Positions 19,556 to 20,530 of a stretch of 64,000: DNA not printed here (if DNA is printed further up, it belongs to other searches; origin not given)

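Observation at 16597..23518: HemN-family radical SAM enzyme, MsbA-like exporter, ECF importer and flavodoxin in one co-oriented block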

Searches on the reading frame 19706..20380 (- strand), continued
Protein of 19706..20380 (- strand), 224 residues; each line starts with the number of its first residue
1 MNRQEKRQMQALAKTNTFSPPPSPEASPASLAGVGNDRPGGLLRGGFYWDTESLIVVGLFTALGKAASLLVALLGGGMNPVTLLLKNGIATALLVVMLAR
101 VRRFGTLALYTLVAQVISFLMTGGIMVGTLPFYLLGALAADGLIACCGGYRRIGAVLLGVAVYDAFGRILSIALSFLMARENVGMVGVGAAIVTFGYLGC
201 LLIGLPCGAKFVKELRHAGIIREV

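Call 27: find_related_loci(query=A1, collection=genome_contigs, flank=10000)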
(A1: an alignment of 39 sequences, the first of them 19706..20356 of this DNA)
Query A1 (216 aa) in genome_contigs; peptide patterns used: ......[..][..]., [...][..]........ (x = any residue, [..] = any of these).
487 stretches matched a pattern; 201 encode a relative of the query (tblastn E <= 1e-3); the best 80 are kept; 80 distinct loci.
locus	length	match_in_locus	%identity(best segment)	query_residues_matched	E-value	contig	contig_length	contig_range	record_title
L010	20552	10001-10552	88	33-216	4e-100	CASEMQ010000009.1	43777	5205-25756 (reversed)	uncultured Lentisphaeraceae bacterium isolate SI.A14.metabat-bins.110 genome assembly, contig: SI.A14.metabat-bins.110.f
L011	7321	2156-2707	86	33-216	3e-99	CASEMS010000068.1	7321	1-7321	uncultured Lentisphaeraceae bacterium isolate O35_L1_319319_idba_bin.186 genome assembly, contig: O35_L1_319319_idba_bin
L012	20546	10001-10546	86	35-216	6e-99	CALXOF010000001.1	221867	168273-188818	MAG: uncultured Kiritimatiellaeota bacterium isolate BRZ_KQ__bin80 genome assembly, contig: BRZ_KQ__NODE_51_length_22186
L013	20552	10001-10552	86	33-216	5e-99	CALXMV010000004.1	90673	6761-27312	MAG: uncultured Kiritimatiellaeota bacterium isolate BRZ_SL__bin71 genome assembly, contig: BRZ_SL__NODE_275_length_9067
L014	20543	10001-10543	87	36-216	2e-98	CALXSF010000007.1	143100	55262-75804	MAG: uncultured Kiritimatiellaeota bacterium isolate BRZ_BD__bin13 genome assembly, contig: BRZ_BD__NODE_139_length_1431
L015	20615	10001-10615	82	12-216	3e-91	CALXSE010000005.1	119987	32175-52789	MAG: uncultured Kiritimatiellaeota bacterium isolate BRZ_KF__bin114 genome assembly, contig: BRZ_KF__NODE_195_length_119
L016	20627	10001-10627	79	4-216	3e-90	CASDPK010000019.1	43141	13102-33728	uncultured Lentisphaeraceae bacterium isolate O25_L1_391391_idba_bin.166 genome assembly, contig: O25_L1_391391_idba_bin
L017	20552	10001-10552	88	33-216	2e-89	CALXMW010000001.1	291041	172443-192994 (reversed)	MAG: uncultured Kiritimatiellaeota bacterium isolate BRZ_QD__bin101 genome assembly, contig: BRZ_QD__NODE_11_length_2910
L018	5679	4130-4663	73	39-216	1e-79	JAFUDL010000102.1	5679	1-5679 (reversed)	MAG: Kiritimatiellae bacterium isolate RGIG4394 Roe_deer_Omasum-1__c66717, whole genome shotgun sequence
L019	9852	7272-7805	73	39-216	3e-79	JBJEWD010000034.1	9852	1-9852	MAG: Kiritimatiellia bacterium isolate LOHA06_bin.047 NODE_3682_length_9852_cov_22.252118, whole genome shotgun sequence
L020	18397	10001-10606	67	16-216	1e-78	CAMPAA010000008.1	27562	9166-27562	MAG: uncultured Verrucomicrobia bacterium isolate SRR873601_bin.122_metaWRAP_v1.3_MAG genome assembly, contig: NODE_4179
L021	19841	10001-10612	66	12-216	9e-79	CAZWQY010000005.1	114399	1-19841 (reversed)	MAG TPA_asm: uncultured Lentisphaeraceae bacterium isolate binchicken_co370_218 genome assembly, contig: NODE_227_length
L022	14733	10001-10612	64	13-216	4e-78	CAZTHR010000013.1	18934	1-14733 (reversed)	MAG TPA_asm: uncultured Lentisphaeraceae bacterium isolate SRP350583_co4_66 genome assembly, contig: NODE_2933_length_18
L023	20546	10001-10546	70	35-216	2e-78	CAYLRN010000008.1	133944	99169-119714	MAG TPA_asm: uncultured Lentisphaeraceae bacterium isolate SRP225648_co1_977 genome assembly, contig: NODE_110_length_13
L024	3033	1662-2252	63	6-216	8e-78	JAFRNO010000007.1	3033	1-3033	MAG: Kiritimatiellae bacterium isolate RGIG2632 Goat_Omasum-1__c3129, whole genome shotgun sequence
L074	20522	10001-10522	47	40-215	4e-41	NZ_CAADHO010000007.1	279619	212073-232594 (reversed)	Desulfoluna butyratoxydans isolate Desulfoluna butyratoxydans MSL71, whole genome shotgun sequence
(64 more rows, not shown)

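Call 54: predict_structure(alignment_id=A1)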
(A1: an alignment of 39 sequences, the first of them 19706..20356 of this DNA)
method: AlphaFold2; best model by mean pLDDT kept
length: 216 residues; sequences in the alignment: 39
mean_pLDDT: 86.7   pTM: 0.76
mean pLDDT of the five models: 86.7, 86.2, 85.6, 84.1, 81.7
residues with pLDDT >= 90: 153; 70-90: 28; 50-70: 26; < 50: 9
segments of 3 or more residues with pLDDT < 50: 1-3
pLDDT, mean of each block of 10 residues (from residue 1): 60 71 52 62 93 94 89 92 96 96 95 88 96 97 96 97 93 92 93 96 92 57
secondary structure, 60 per line:
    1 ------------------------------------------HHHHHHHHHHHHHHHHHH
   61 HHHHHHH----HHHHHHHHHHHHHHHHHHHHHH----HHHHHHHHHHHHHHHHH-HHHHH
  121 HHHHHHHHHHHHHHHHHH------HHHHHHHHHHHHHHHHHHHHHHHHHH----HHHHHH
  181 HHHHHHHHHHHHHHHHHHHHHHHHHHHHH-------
elements in order: H43-67 H72-93 H98-114 H116-138 H145-170 H175-209

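Call 63: fold_search(model_id=the predicted structure, library=pdb)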
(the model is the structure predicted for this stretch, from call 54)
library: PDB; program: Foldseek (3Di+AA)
matches with E <= 10: 317; with E <= 0.001: 0
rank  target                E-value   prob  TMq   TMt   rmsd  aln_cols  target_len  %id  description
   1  5edl                  7.1e-03  1.00  0.52  0.56   4.7       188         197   15  Crystal structure of an S-component of ECF transporter (released 2016-08-17)
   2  8wkz_A                1.2e-01  0.75  0.23  0.13  13.5       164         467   13  Crystal structure of the Melanocortin-4 Receptor (MC4R) in complex with S31 (released 2024-08-07)
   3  4qtn_A                1.6e-01  0.41  0.21  0.19  14.2       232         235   13  Crystal structure of the Vitamin B3 transporter PnuC (released 2014-10-08)
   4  4qtn_C                2.6e-01  0.35  0.20  0.19  14.0       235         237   12  Crystal structure of the Vitamin B3 transporter PnuC (released 2014-10-08)
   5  5kbw_B                3.1e-01  0.99  0.49  0.59   5.3       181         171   16  Crystal structure of TmRibU, the riboflavin-binding S subunit from the Thermotoga maritima ECF transporter (released 2016-06-29)
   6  7uw9_c                4.1e-01  0.35  0.19  0.23  17.0       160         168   12  Citrus V-ATPase State 1, H in contact with subunit a (released 2022-07-06)
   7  7epa_A                5.2e-01  0.41  0.23  0.08  17.0       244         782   14  Cryo-EM structure of inactive mGlu2 homodimer (released 2021-06-23)
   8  2bl2_A                6.0e-01  0.20  0.17  0.22  16.5       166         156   16  The membrane rotor of the V-type ATPase from Enterococcus hirae (released 2005-04-05)
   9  2jsw_MODEL_1_A        6.8e-01  0.35  0.24  0.27  14.0       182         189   14  Solution Structure of the R13 Domain of Talin (released 2008-01-29)
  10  8j80_A                7.2e-01  0.30  0.24  0.19  14.6       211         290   15  Cryo-EM structure of hZnT7-Fab complex in zinc state 1, determined in heterogeneous conformations- one subunit in an i (released 2023-09-20)
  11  5kbw_A                7.5e-01  0.92  0.47  0.56   5.1       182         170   15  Crystal structure of TmRibU, the riboflavin-binding S subunit from the Thermotoga maritima ECF transporter (released 2016-06-29)
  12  8tqb_A                7.5e-01  0.28  0.23  0.09  17.7       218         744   15  mGluR3 in the presence of the agonist LY379268 and PAM VU6023326 (released 2024-07-31)
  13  5cwf_C                7.5e-01  0.23  0.22  0.25  15.2       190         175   13  Crystal structure of de novo designed helical repeat protein DHR8 (released 2015-12-16)
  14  9lyb_R                8.2e-01  0.28  0.22  0.18  13.0       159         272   21  Cryo-EM structure of GPR3-G protein-monomer complex (released 2025-04-09)
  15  8jd3_3                8.2e-01  0.21  0.22  0.08  17.9       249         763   12  Cryo-EM structure of Gi1-bound mGlu2-mGlu3 heterodimer (released 2023-06-21)
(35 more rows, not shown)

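Call 70: search_protein_families(library=pfam, proteins=[L074:3508-4584:+, L074:4669-5952:+, L074:6448-7821:+, L074:7821-9923:+, L074:12694-13215:+, L074:13224-13718:+, L074:13797-14291:-, L074:14772-16520:+, L074:16913-18046:+, L074:19416-19988:-], max_evalue=0.0001)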
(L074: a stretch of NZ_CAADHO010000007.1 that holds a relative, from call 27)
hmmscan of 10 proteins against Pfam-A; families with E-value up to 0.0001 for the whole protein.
L074:3508-4584:+ (359 aa): 1 family
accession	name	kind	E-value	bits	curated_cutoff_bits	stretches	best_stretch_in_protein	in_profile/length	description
PF00490.27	ALAD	-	3e-149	496.9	24.6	1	40-354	2-316/317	Delta-aminolevulinic acid dehydratase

L074:4669-5952:+ (428 aa): 2 families
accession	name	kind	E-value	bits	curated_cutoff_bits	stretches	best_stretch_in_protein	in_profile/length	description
PF04055.27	Radical_SAM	-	5.4e-27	95.4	29.5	1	89-244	2-164/166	Radical SAM superfamily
PF13186.11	SPASM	-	9.7e-09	35.8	21.5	1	333-392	1-66/67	Iron-sulfur cluster-binding domain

L074:6448-7821:+ (458 aa): 2 families
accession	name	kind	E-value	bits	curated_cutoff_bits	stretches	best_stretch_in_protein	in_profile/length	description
PF04055.27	Radical_SAM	-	1.5e-20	74.5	29.5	1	72-244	1-164/166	Radical SAM superfamily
PF06969.22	HemN_C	-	8.5e-05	23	24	0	375-437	4-67/67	HemN C-terminal domain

L074:7821-9923:+ (701 aa): 3 families
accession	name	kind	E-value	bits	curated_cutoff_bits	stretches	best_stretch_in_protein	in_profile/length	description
PF00593.30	TonB_dep_Rec_b-barrel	-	6.9e-42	145.2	27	1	268-674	55-436/436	TonB dependent receptor-like, beta-barrel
PF07715.20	Plug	-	2.7e-30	105.4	23.9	1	51-156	2-107/107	TonB-dependent Receptor Plug Domain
PF14905.12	OMP_b-brl_3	-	1.8e-09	37.6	27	1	292-685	14-384/408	Outer membrane protein beta-barrel family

L074:12694-13215:+ (174 aa): 2 families
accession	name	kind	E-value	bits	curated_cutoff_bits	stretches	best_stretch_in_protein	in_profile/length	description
PF06228.19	ChuX_HutX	-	3e-29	102.1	25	1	30-166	1-134/134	Haem utilisation ChuX/HutX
PF05171.18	HemS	-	2e-07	31.5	24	1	35-158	2-116/128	Haemin-degrading HemS.ChuX domain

L074:13224-13718:+ (165 aa): 3 families
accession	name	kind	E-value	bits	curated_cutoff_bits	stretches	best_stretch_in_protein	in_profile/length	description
PF12641.12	Flavodoxin_3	-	1.7e-56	190.9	27.5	1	4-159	1-159/160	Flavodoxin domain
PF12724.12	Flavodoxin_5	-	4.8e-09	37.1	27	1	4-125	1-129/145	Flavodoxin domain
PF00258.30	Flavodoxin_1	-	3.1e-05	24.6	25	1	5-76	1-80/143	Flavodoxin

L074:13797-14291:- (164 aa): 0 families

L074:14772-16520:+ (583 aa): 3 families
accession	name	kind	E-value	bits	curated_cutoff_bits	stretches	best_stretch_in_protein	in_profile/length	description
PF00664.28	ABC_membrane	-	8.5e-37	127.8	28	1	26-287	3-264/274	ABC transporter transmembrane region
PF00005.33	ABC_tran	-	1.3e-36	126.6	25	1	360-508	2-137/137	ABC transporter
PF02463.25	SMC_N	-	5e-05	23.3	40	0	440-550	135-211/220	RecF/RecN/SMC N terminal domain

L074:16913-18046:+ (378 aa): 4 families
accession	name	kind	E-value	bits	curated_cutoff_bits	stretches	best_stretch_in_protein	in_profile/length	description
PF01593.30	Amino_oxidase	-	2.5e-49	169.2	19.8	2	117-364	197-442/443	Flavin containing amine oxidoreductase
PF13450.12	NAD_binding_8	-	1.2e-15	58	21.9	1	16-81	1-67/68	NAD(P)-binding Rossmann-like domain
PF03486.20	HI0933_like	-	9.4e-07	29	50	1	13-54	2-43/244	HI0933-like protein Rossmann domain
PF01266.30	DAO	-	3.7e-05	23.9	27.9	0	13-48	1-37/353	FAD dependent oxidoreductase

L074:19416-19988:- (190 aa): 1 family
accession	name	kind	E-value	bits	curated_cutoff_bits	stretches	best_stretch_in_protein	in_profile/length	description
PF07484.17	Collar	-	1.6e-27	95.7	24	1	6-62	1-57/57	Phage Tail Collar Domain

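Call 81: search_protein_families(library=ncbifam, proteins=[L007:6883-8976:+, L008:12401-14329:+, L009:5650-7716:+, L074:7821-9923:+, L007:11827-12321:+, L074:12694-13215:+, L074:13224-13718:+, L009:11763-12272:+], max_evalue=0.00001)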
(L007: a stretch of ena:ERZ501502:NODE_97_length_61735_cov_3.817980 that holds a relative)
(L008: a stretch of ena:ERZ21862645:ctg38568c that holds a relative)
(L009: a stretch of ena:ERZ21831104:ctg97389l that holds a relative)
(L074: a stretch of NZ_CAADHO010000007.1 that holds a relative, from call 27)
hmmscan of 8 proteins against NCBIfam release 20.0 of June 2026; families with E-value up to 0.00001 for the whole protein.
L007:6883-8976:+ (698 aa): 31 families (the best 25 are shown)
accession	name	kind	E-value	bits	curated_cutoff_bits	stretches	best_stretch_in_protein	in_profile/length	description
TIGR01785.1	TonB-hemin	subfamily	4.9e-66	223.5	316.85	1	34-698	2-677/677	TonB-dependent heme/hemoglobin receptor family protein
TIGR01786.1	TonB-hemlactrns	subfamily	4.6e-65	220.3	323.75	1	35-698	2-719/719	TonB-dependent hemoglobin/transferrin/lactoferrin family receptor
TIGR01779.1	TonB-B12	equivalog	1.2e-45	156.2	599.7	1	8-214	2-209/614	TonB-dependent vitamin B12 receptor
TIGR01783.1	TonB-siderophor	subfamily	1.4e-42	146.2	223.5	2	51-207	3-158/649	TonB-dependent siderophore receptor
NF010010.0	PRK13483.1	equivalog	1.3e-36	125.9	927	2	14-170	14-174/660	ligand-gated channel protein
NF007926.1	PRK10641.1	equivalog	1.5e-36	126.2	836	2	14-176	7-169/617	TonB-dependent vitamin B12 receptor BtuB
NF007478.2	PRK10064.1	equivalog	3.7e-33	114.7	745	1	14-163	15-163/663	catecholate siderophore receptor CirA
NF052649.1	TonRcptRhtA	equivalog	2e-32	112.3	1100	1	27-684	35-710/744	TonB-dependent siderophore receptor RhtA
NF010012.0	PRK13486.1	equivalog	1.7e-29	102.7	924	1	17-178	8-177/696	TonB-dependent receptor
NF010038.0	PRK13513.1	equivalog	1.9e-29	102.7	942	1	9-171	8-177/659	ligand-gated channel protein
NF010011.0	PRK13484.1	equivalog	1e-27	96.8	1197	1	14-174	11-175/682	IreA family TonB-dependent siderophore receptor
NF053590.1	TonB_dep_TOL0244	equivalog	1e-26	93.7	645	1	35-349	12-306/604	TOL_0244 family TonB-dependent receptor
NF050067.1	TonBEntbctnRecCfrA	equivalog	1e-26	93.5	1200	1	11-169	4-168/698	TonB-dependent ferric enterobactin receptor CfrA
TIGR01778.1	TonB-copper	equivalog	1.3e-24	87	472.45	1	63-680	10-605/637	TonB-dependent copper receptor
NF038289.1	Zn_piracy_ZnuD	exception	2.5e-24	85.9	950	1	7-184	2-184/685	zinc piracy TonB-dependent receptor ZnuD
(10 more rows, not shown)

L008:12401-14329:+ (643 aa): 28 families (the best 25 are shown)
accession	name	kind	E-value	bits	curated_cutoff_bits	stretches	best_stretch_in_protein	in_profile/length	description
NF007478.2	PRK10064.1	equivalog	9.7e-76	255.4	745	1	42-643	28-663/663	catecholate siderophore receptor CirA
NF010010.0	PRK13483.1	equivalog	3.7e-64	216.9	927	1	28-643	16-660/660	ligand-gated channel protein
TIGR01785.1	TonB-hemin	subfamily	1.1e-62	212.4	316.85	1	47-643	3-677/677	TonB-dependent heme/hemoglobin receptor family protein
NF010038.0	PRK13513.1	equivalog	5e-57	193.9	942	1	25-643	14-659/659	ligand-gated channel protein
TIGR01779.1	TonB-B12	equivalog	4.1e-56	190.8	599.7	1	35-641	19-612/614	TonB-dependent vitamin B12 receptor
NF007926.1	PRK10641.1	equivalog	2.3e-55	188.3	836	1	40-636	22-610/617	TonB-dependent vitamin B12 receptor BtuB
TIGR01786.1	TonB-hemlactrns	subfamily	8.9e-55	186.3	323.75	2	356-621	371-684/719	TonB-dependent hemoglobin/transferrin/lactoferrin family receptor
TIGR01783.1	TonB-siderophor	subfamily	3.2e-53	181.3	223.5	2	311-643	294-649/649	TonB-dependent siderophore receptor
NF010048.1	PRK13524.1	subfamily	6.1e-53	180.4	493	2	28-221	23-223/744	FepA family TonB-dependent siderophore receptor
NF010011.0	PRK13484.1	equivalog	3.3e-46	157.8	1197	2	43-273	28-255/682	IreA family TonB-dependent siderophore receptor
NF010051.0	PRK13528.1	subfamily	4.2e-46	157.5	583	2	33-223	22-224/727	FepA family TonB-dependent siderophore receptor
NF010012.0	PRK13486.1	equivalog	1.4e-42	146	924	2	343-584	353-596/696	TonB-dependent receptor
NF050067.1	TonBEntbctnRecCfrA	equivalog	6.3e-42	143.7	1200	2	38-327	20-294/698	TonB-dependent ferric enterobactin receptor CfrA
NF053590.1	TonB_dep_TOL0244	equivalog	2.1e-37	129.1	645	1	48-620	13-577/604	TOL_0244 family TonB-dependent receptor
NF049945.1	TonB_dep_FCYXU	equivalog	1.3e-30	106.6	825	2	31-186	22-178/697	TonB-dependent receptor, FCYXU motif-type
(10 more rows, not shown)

L009:5650-7716:+ (689 aa): 30 families (the best 25 are shown)
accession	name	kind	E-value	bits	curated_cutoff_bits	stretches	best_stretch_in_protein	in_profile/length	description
TIGR01785.1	TonB-hemin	subfamily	2.9e-70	237.5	316.85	1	31-689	1-677/677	TonB-dependent heme/hemoglobin receptor family protein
TIGR01786.1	TonB-hemlactrns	subfamily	2.9e-59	201.1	323.75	2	294-689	320-719/719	TonB-dependent hemoglobin/transferrin/lactoferrin family receptor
TIGR01779.1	TonB-B12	equivalog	2.2e-37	128.9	599.7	2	7-199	4-199/614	TonB-dependent vitamin B12 receptor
NF010010.0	PRK13483.1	equivalog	1.3e-36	125.8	927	2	11-178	13-183/660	ligand-gated channel protein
NF050067.1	TonBEntbctnRecCfrA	equivalog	1.7e-36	125.8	1200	2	13-168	8-170/698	TonB-dependent ferric enterobactin receptor CfrA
TIGR01783.1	TonB-siderophor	subfamily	9.3e-35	120.3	223.5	2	47-212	1-166/649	TonB-dependent siderophore receptor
NF010038.0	PRK13513.1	equivalog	7.9e-33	113.9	942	2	5-178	9-185/659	ligand-gated channel protein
NF007478.2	PRK10064.1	equivalog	1.6e-28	99.4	745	1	27-167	27-171/663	catecholate siderophore receptor CirA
NF007926.1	PRK10641.1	equivalog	6.4e-28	97.7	836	1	12-160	10-159/617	TonB-dependent vitamin B12 receptor BtuB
NF010012.0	PRK13486.1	equivalog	1.1e-26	93.4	924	2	34-171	28-173/696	TonB-dependent receptor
NF010011.0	PRK13484.1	equivalog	1.1e-25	90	1197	1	8-158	8-162/682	IreA family TonB-dependent siderophore receptor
NF053590.1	TonB_dep_TOL0244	equivalog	9.7e-23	80.6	645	1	30-557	9-482/604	TOL_0244 family TonB-dependent receptor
NF038289.1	Zn_piracy_ZnuD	exception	1.3e-22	80.2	950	2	8-159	8-158/685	zinc piracy TonB-dependent receptor ZnuD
NF010048.1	PRK13524.1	subfamily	7.4e-22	77.6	493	1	17-170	26-190/744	FepA family TonB-dependent siderophore receptor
NF010051.0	PRK13528.1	subfamily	1.4e-21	76.5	583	1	15-165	20-183/727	FepA family TonB-dependent siderophore receptor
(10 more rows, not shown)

L074:7821-9923:+ (701 aa): 33 families (the best 25 are shown)
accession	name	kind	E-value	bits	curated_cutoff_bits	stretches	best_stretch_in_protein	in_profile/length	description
TIGR01785.1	TonB-hemin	subfamily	2e-65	221.5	316.85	1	38-697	2-673/677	TonB-dependent heme/hemoglobin receptor family protein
TIGR01786.1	TonB-hemlactrns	subfamily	1.2e-64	218.9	323.75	2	39-361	2-242/719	TonB-dependent hemoglobin/transferrin/lactoferrin family receptor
TIGR01783.1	TonB-siderophor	subfamily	4.9e-56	190.7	223.5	2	379-683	339-624/649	TonB-dependent siderophore receptor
NF010010.0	PRK13483.1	equivalog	1.2e-40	139.1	927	2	13-175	9-179/660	ligand-gated channel protein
NF050067.1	TonBEntbctnRecCfrA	equivalog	5.9e-38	130.6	1200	2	27-167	16-163/698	TonB-dependent ferric enterobactin receptor CfrA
NF010012.0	PRK13486.1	equivalog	6.1e-35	120.7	924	2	35-174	23-169/696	TonB-dependent receptor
NF010038.0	PRK13513.1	equivalog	4.2e-34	118.1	942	2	30-192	28-199/659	ligand-gated channel protein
NF007926.1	PRK10641.1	equivalog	3.4e-33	115.1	836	2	25-167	14-159/617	TonB-dependent vitamin B12 receptor BtuB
TIGR01779.1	TonB-B12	equivalog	4.5e-33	114.7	599.7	1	23-185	14-174/614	TonB-dependent vitamin B12 receptor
NF007478.2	PRK10064.1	equivalog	6e-32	110.7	745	1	10-167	5-163/663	catecholate siderophore receptor CirA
NF038289.1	Zn_piracy_ZnuD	exception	7.4e-29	100.9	950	2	25-217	15-214/685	zinc piracy TonB-dependent receptor ZnuD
NF010011.0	PRK13484.1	equivalog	5e-28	97.7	1197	2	27-164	20-161/682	IreA family TonB-dependent siderophore receptor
NF010051.0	PRK13528.1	subfamily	1.5e-25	89.6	583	1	26-183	22-195/727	FepA family TonB-dependent siderophore receptor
NF010048.1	PRK13524.1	subfamily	2.9e-25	88.9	493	1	34-204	37-223/744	FepA family TonB-dependent siderophore receptor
NF053590.1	TonB_dep_TOL0244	equivalog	8.1e-25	87.5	645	1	35-304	8-269/604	TOL_0244 family TonB-dependent receptor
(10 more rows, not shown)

L007:11827-12321:+ (165 aa): 1 family
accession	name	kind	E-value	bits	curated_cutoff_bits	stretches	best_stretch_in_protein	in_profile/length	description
TIGR04108.1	HutX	equivalog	1.8e-35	122.1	110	1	8-155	2-149/154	heme utilization cystosolic carrier protein HutX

L074:12694-13215:+ (174 aa): 1 family
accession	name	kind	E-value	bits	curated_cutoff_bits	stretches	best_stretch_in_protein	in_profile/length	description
TIGR04108.1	HutX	equivalog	4.6e-52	175.9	110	1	14-166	1-154/154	heme utilization cystosolic carrier protein HutX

L074:13224-13718:+ (165 aa): 2 families
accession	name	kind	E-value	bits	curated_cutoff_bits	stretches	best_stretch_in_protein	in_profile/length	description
NF045594.1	flavodox_BilS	equivalog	4.3e-33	114.5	155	1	4-158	2-159/160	flavodoxin family protein BilS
TIGR01753.1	flav_short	equivalog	2.3e-06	28.2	123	0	4-80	2-90/140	flavodoxin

L009:11763-12272:+ (170 aa): 1 family
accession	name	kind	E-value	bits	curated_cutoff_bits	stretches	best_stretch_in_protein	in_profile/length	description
NF045594.1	flavodox_BilS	equivalog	1e-30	106.8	155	1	4-159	2-158/160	flavodoxin family protein BilS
